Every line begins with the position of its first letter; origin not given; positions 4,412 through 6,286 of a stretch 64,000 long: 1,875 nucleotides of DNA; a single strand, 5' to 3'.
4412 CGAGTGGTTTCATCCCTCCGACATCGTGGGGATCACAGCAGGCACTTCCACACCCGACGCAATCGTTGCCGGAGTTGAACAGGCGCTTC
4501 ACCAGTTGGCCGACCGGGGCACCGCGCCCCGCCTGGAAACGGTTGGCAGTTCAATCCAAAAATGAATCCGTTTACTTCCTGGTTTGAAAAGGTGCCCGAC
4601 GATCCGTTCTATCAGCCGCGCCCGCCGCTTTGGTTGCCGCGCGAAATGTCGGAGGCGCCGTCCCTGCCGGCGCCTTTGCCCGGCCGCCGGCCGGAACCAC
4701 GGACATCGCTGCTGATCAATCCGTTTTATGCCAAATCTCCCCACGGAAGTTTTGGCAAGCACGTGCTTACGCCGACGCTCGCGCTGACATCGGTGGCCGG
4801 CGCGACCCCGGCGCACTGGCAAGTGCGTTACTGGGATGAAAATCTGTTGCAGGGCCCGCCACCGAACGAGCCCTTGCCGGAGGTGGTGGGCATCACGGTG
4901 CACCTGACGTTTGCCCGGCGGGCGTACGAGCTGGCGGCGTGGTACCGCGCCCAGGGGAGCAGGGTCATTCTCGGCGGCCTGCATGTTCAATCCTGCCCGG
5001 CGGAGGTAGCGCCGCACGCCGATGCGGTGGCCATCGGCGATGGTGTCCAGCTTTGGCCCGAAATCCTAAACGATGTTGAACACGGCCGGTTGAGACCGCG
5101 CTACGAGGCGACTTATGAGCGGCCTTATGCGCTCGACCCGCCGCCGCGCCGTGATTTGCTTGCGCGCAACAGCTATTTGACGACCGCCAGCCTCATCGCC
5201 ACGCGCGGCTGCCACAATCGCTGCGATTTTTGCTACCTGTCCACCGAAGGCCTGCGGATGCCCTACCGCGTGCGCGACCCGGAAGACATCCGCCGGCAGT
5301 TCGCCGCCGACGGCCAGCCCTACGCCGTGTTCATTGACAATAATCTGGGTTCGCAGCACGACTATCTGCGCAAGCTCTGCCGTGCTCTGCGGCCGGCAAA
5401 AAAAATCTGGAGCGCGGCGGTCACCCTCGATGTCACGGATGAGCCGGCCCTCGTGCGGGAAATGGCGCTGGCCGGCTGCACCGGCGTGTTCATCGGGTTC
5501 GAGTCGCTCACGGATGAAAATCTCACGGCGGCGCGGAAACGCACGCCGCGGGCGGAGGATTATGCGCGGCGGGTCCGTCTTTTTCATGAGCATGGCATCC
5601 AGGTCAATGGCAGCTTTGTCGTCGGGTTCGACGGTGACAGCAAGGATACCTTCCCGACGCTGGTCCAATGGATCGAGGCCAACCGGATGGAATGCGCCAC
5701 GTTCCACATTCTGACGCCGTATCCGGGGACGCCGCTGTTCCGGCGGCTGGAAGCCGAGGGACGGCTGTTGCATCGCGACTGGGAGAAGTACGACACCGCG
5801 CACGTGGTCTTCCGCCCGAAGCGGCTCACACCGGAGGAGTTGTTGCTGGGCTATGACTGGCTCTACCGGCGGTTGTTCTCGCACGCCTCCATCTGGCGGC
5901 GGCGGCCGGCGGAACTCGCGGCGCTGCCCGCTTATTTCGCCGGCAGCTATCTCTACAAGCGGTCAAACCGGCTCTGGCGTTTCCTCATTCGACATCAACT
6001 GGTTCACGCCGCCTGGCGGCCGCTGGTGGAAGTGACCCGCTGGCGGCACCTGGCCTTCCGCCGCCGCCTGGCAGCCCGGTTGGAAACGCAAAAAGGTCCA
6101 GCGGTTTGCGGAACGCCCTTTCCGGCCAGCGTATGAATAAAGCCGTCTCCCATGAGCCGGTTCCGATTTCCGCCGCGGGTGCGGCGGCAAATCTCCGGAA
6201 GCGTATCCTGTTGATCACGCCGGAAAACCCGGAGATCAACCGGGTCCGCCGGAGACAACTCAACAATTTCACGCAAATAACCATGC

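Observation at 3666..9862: ispH translationally chained to two class-B radical SAM enzymes, a possible Ldi-like protein and membrane proteins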

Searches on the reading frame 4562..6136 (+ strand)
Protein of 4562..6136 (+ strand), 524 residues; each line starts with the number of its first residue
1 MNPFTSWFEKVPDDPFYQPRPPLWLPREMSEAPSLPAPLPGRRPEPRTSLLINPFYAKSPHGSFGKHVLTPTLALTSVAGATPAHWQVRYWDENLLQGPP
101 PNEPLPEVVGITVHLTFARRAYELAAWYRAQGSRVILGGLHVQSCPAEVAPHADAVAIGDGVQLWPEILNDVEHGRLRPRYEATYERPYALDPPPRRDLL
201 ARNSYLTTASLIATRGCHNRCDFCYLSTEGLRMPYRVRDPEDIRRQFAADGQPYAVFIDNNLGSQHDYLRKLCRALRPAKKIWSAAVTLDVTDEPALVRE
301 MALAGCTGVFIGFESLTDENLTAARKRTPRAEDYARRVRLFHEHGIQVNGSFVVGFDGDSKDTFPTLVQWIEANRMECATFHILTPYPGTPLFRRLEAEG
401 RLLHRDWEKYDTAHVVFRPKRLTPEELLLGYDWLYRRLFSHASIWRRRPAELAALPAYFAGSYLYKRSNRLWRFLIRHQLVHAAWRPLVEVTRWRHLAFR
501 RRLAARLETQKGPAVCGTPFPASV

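Call 9: search_protein_families(library=pfam, proteins=[window:4562-6136:+], max_evalue=0.01)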
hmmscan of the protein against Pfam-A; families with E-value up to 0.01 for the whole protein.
window:4562-6136:+ (524 aa): 3 families
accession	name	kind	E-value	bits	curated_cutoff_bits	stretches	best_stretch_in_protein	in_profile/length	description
PF04055.27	Radical_SAM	-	2.8e-18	67.1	29.5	1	212-371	2-166/166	Radical SAM superfamily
PF13282.11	DUF4070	-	3.2e-05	24.4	22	1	390-450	1-60/144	Domain of unknown function (DUF4070)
PF02310.24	B12-binding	-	0.00019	21.7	32.1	1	106-163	52-115/121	B12 binding domain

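Call 10: search_protein_families(library=ncbifam, proteins=[window:4562-6136:+], max_evalue=0.01)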
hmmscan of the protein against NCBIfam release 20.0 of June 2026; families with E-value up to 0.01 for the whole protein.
window:4562-6136:+ (524 aa): 18 families
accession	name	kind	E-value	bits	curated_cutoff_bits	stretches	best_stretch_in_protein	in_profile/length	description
TIGR02026.1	BchE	equivalog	7.2e-20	71.3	481.35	1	214-446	200-435/497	magnesium-protoporphyrin IX monomethyl ester anaerobic oxidative cyclase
TIGR03471.1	HpnJ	equivalog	2e-19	69.8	577.6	1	210-409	199-400/472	hopanoid biosynthesis associated radical SAM protein HpnJ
TIGR04479.1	bcpD_PhpK_rSAM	subfamily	7.6e-17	60.9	600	1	206-375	239-410/504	PhpK family radical SAM P-methyltransferase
TIGR04013.1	B12_SAM_MJ_1487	hypoth_equivalog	5.9e-14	51.7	251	2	116-244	54-186/382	TIGR04013 family B12-binding domain/radical SAM domain-containing protein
NF050148.1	rSAM_ApyD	equivalog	2.9e-13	49.1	750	1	212-398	203-395/645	RiPP biosynthesis radical SAM protein ApyD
NF033070.1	rSAM_AprD4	equivalog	1.9e-12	46.9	500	1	187-427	168-420/456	AprD4 family radical SAM diol-dehydratase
TIGR04367.1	HpnR_B12_rSAM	equivalog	2.8e-11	42.6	650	1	195-425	167-399/490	hopanoid C-3 methylase HpnR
TIGR04072.2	rSAM_ladder_B12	equivalog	7.3e-10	38.1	360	1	124-402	89-378/443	lipid biosynthesis B12-binding/radical SAM protein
TIGR04014.1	B12_SAM_MJ_0865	equivalog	2.3e-09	36.6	360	1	306-394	269-356/434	methyl-coenzyme M reductase glutamine C-methyltransferase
NF040546.1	rSAM_CUAEP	equivalog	2.5e-07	29.8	500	1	212-375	175-342/468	CUAEP/CCAEP-tail radical SAM (seleno)protein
TIGR04295.1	B12_rSAM_oligo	hypoth_equivalog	8.4e-06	24.7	400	1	207-409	199-395/422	TIGR04295 family B12-binding domain-containing radical SAM protein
TIGR03975.1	rSAM_ocin_1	subfamily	1.7e-05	23.6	281.85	1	215-372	268-428/606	RiPP maturation radical SAM C-methyltransferase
NF038361.1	rSAM_Sden_1168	equivalog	2.8e-05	22.8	575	1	211-420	285-497/560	Sden_1168 family B12-binding radical SAM P-methyltransferase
TIGR04385.1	B12_rSAM_cofa1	equivalog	5.3e-05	22.6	450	1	198-372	185-362/438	B12 lower ligand biosynthesis radical SAM protein BzaD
TIGR01125.1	TIGR01125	equivalog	0.00011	21.4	356.95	0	346-378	288-320/432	30S ribosomal protein S12 methylthiotransferase RimO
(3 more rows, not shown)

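Call 31: find_related_loci(query=window:4562-6133:+, collection=metagenome_contigs, flank=8000)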
Query window:4562-6133:+ (524 aa) in metagenome_contigs; peptide patterns used: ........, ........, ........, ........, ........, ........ (x = any residue, [..] = any of these).
599 stretches matched a pattern (row limit reached: there are more); 556 encode a relative of the query (tblastn E <= 1e-3); the best 80 are kept; 80 distinct loci.
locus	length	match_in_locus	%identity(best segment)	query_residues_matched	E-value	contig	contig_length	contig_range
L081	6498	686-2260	91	1-524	0e+0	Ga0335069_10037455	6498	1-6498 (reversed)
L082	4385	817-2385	84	1-524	0e+0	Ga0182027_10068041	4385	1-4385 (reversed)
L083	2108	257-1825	85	1-524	0e+0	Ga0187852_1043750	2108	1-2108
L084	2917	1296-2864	84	1-524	0e+0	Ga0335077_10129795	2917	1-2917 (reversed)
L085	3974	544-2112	85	1-524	0e+0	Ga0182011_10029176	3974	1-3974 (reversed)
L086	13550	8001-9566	83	1-523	0e+0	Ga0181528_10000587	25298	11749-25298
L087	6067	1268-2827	84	1-524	0e+0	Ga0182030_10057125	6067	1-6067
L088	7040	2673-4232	81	1-524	0e+0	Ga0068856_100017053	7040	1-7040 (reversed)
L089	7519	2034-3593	81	1-524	0e+0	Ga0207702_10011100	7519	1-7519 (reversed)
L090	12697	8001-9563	81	1-524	0e+0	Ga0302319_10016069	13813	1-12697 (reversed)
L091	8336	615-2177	81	1-524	0e+0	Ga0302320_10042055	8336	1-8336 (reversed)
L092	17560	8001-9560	83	1-524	0e+0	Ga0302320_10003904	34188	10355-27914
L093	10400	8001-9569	83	1-524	0e+0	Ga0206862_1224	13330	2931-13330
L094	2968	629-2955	84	1-524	0e+0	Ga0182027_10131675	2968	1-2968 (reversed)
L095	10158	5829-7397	84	1-524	0e+0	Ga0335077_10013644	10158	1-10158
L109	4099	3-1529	79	20-524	0e+0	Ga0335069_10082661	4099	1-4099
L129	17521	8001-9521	76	10-521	0e+0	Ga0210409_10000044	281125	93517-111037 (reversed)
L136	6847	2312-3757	77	8-489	0e+0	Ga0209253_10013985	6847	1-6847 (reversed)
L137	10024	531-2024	76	8-505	0e+0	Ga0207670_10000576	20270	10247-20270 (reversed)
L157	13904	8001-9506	73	13-514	0e+0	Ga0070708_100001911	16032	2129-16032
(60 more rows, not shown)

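Call 34: search_solved_structures(query=window:4562-6133:+, max_evalue=0.001)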
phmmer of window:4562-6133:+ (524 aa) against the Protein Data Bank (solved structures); distinct sequences matched with E-value up to 0.001: 1.
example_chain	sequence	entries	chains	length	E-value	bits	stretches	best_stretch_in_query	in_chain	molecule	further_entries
9ccb_A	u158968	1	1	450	2e-05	26.4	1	210-393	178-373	Radical SAM core domain-containing protein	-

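Call 36: find_homologous_proteins(query=window:4562-6133:+, max_evalue=0.001)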
Query window:4562-6133:+ (524 aa): 7480 proteins with E <= 0.001 among 8000 candidates; the best 120 are listed.
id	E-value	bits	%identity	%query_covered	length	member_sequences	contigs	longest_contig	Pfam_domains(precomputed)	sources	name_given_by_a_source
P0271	0.0e+0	1196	96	100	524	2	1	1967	PF04055.28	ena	-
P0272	0.0e+0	1051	84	100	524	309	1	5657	PF04055.28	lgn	-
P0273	0.0e+0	1036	84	100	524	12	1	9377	PF04055.28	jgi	jgi:radical SAM superfamily enzyme YgiQ (UPF0313 family)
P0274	0.0e+0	1030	83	100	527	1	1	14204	PF04055.28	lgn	-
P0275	0.0e+0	1027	83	100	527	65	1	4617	PF04055.28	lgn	-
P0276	0.0e+0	1018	82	100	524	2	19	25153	PF04055.28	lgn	-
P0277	0.0e+0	1016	82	100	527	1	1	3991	PF04055.28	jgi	jgi:radical SAM superfamily enzyme YgiQ (UPF0313 family)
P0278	0.0e+0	1014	81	100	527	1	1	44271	PF04055.28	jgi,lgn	jgi:radical SAM superfamily enzyme YgiQ (UPF0313 family)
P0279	0.0e+0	1012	81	100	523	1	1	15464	PF04055.28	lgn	-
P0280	0.0e+0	1010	82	100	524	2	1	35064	PF04055.28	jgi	jgi:radical SAM superfamily enzyme YgiQ (UPF0313 family)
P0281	0.0e+0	1009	81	100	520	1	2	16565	PF04055.28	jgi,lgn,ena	-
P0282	4.9e-298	1007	83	100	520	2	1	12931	PF04055.28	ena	-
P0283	1.8e-297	1005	81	100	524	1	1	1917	PF04055.28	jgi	jgi:radical SAM superfamily enzyme YgiQ (UPF0313 family)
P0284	8.8e-297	1003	82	100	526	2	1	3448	PF04055.28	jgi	jgi:radical SAM superfamily enzyme YgiQ (UPF0313 family)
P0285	5.1e-296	1001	80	100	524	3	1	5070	PF04055.28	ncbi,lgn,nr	ncbi:MAG TPA: radical SAM protein [Verrucomicrobiae bacterium]|nr:radical SAM protein [Verrucomicrob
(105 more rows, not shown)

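Call 46: search_protein_families(library=pfam, proteins=[L137:4204-4923:+, L109:2988-3758:+, L136:4384-5454:+], max_evalue=0.05)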
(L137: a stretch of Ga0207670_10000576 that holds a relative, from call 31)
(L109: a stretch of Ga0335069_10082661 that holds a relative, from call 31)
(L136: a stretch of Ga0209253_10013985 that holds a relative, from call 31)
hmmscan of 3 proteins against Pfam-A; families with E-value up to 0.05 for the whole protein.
L137:4204-4923:+ (239 aa): 0 families

L109:2988-3758:+ (256 aa): 1 family
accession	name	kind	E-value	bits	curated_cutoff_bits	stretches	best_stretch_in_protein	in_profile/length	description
PF19865.4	DUF6338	-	0.026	14.5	26.5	1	53-116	29-97/205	Family of unknown function (DUF6338)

L136:4384-5454:+ (356 aa): 3 families
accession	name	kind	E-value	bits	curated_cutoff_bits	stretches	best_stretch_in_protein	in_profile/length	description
PF08240.17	ADH_N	-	1.8e-13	51.1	23.5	1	40-122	2-103/104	Alcohol dehydrogenase GroES-like domain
PF13602.12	ADH_zinc_N_2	-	4.6e-13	50.7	27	1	220-354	16-134/134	Zinc-binding dehydrogenase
PF00107.32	ADH_zinc_N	-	2.5e-11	44.1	31.8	1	164-263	1-92/129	Zinc-binding dehydrogenase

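Call 67: search_protein_families(library=pfam, proteins=[L129:6012-7616:+, L157:4551-6104:-], max_evalue=0.01)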
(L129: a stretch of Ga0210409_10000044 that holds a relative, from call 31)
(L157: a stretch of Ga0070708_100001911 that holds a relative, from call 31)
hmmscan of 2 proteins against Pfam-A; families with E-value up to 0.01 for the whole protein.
L129:6012-7616:+ (534 aa): 2 families
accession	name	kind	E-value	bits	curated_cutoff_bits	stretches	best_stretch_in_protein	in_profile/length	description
PF00251.26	Glyco_hydro_32N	-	5.7e-70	236.7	22.1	1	96-390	1-307/307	Glycosyl hydrolases family 32 N-terminal domain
PF08244.19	Glyco_hydro_32C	-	1.1e-14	55.2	21.9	1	395-528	3-157/158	Glycosyl hydrolases family 32 C terminal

L157:4551-6104:- (517 aa): 2 families
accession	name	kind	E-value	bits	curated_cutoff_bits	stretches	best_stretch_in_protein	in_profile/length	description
PF04055.27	Radical_SAM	-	8.1e-06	26.5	29.5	1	180-307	4-133/166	Radical SAM superfamily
PF02310.24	B12-binding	-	0.00063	20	32.1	1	37-119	20-111/121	B12 binding domain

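Call 89: predict_structure(alignment_id=A4)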
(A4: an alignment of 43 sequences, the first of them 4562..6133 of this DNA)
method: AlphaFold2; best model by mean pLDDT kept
length: 524 residues; sequences in the alignment: 43
mean_pLDDT: 84.2   pTM: 0.85
mean pLDDT of the five models: 84.2, 83.7, 81.3, 79.1, 76.8
residues with pLDDT >= 90: 198; 70-90: 264; 50-70: 43; < 50: 19
segments of 3 or more residues with pLDDT < 50: 1-3, 509-524
pLDDT, mean of each block of 10 residues (from residue 1): 52 90 82 90 95 87 61 87 96 86 95 91 97 95 90 96 96 97 87 89 81 74 73 80 89 83 79 92 77 83 89 81 68 85 86 91 94 88 86 92 89 90 95 90 87 79 70 81 85 87 71 43 36
secondary structure, 60 per line:
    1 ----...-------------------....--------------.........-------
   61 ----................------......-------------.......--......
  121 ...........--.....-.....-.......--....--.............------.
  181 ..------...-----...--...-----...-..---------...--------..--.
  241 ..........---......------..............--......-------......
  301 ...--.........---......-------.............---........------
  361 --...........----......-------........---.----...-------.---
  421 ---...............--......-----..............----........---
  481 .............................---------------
elements in order: H27-30 E45-53 H65-80 E87-92 E106-112 H115-131 E134-138 H140-144 H146-152 E155-158 H161-173 E180-182 E210-212 H240-250 E254-259 H266-279 E282-287 H295-303 E306-314 H318-323 H331-343 E347-354 H363-373 E378-383 H391-398 H424-438 H441-446 H452-465 H470-477 H481-509

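Call 92: fold_search(model_id=the predicted structure, library=pdb)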
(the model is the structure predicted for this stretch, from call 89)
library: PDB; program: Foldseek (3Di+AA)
matches with E <= 10: 1601; with E <= 0.001: 66
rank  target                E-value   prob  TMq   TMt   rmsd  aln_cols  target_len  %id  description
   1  6fd2_B                1.3e-18  1.00  0.62  0.72   7.0       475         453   21  Radical SAM 1,2-diol dehydratase AprD4 in complex with its substrate paromamine (released 2018-01-17)
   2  6fd2_A                3.1e-18  1.00  0.64  0.73   6.6       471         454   22  Radical SAM 1,2-diol dehydratase AprD4 in complex with its substrate paromamine (released 2018-01-17)
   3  6wte_A                1.1e-16  1.00  0.58  0.54   8.9       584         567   16  Structure of radical S-adenosylmethionine methyltransferase, TsrM, from Kitasatospora setae with cobalamin and [4Fe-4S (released 2020-12-23)
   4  6wte_B                1.1e-15  1.00  0.54  0.54  10.0       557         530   17  Structure of radical S-adenosylmethionine methyltransferase, TsrM, from Kitasatospora setae with cobalamin and [4Fe-4S (released 2020-12-23)
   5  6wtf_A                3.0e-15  1.00  0.53  0.52   9.8       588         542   17  Structure of radical S-adenosylmethionine methyltransferase, TsrM, from Kitasatospora setae with tryptophan substrate  (released 2020-12-23)
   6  9ccb                  3.5e-15  1.00  0.53  0.65   8.0       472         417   17  X-ray crystal structure of methyl-coenzyme M reductase glutamine methylase (MgmA) from Methanothermobacter marburgensis  (released 2025-01-01)
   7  6wtf_B                5.2e-15  1.00  0.57  0.55   8.4       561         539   17  Structure of radical S-adenosylmethionine methyltransferase, TsrM, from Kitasatospora setae with tryptophan substrate  (released 2020-12-23)
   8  7mjz                  3.2e-13  1.00  0.51  0.59   5.3       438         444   16  The structure of MiaB with pentasulfide bridge (released 2021-09-15)
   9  5ul3                  6.2e-13  1.00  0.56  0.42  14.7       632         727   13  Structure of Cobalamin-dependent S-adenosylmethionine radical enzyme OxsB with aqua-cobalamin bound (released 2017-04-19)
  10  7mjy_A                8.6e-13  1.00  0.52  0.60   5.0       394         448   16  MiaB in the complex with s-adenosyl-L-homocysteine and RNA (released 2021-09-15)
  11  9a6d_A                2.2e-12  1.00  0.50  0.57   5.6       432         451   16  Integrative model of MTAB-YVFG by crosslinking MS and deep learning (released 2024-09-18)
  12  5ul4                  2.2e-12  1.00  0.56  0.42  13.1       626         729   14  Structure of Cobalamin-dependent S-adenosylmethionine radical enzyme OxsB with aqua-cobalamin and S-adenosylmethionine b (released 2017-04-19)
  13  7mjv_A                5.5e-12  1.00  0.49  0.57   4.9       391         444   16  MiaB in the complex with s-adenosylmethionine and RNA (released 2021-09-15)
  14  7mjx_A                5.8e-12  1.00  0.49  0.57   4.7       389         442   15  MiaB in the complex with 5'-deoxyadenosine, methionine and RNA (released 2021-09-15)
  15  5ul2                  6.5e-12  1.00  0.55  0.41  15.3       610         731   14  Structure of Apo, SeMet-labeled Cobalamin-dependent S-adenosylmethionine radical enzyme OxsB (released 2017-04-19)
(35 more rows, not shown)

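Call 99: search_protein_families(library=padloc, proteins=[window:4562-6133:+], max_evalue=0.001)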
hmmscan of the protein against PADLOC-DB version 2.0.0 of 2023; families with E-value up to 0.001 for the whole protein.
window:4562-6133:+ (524 aa): 0 families
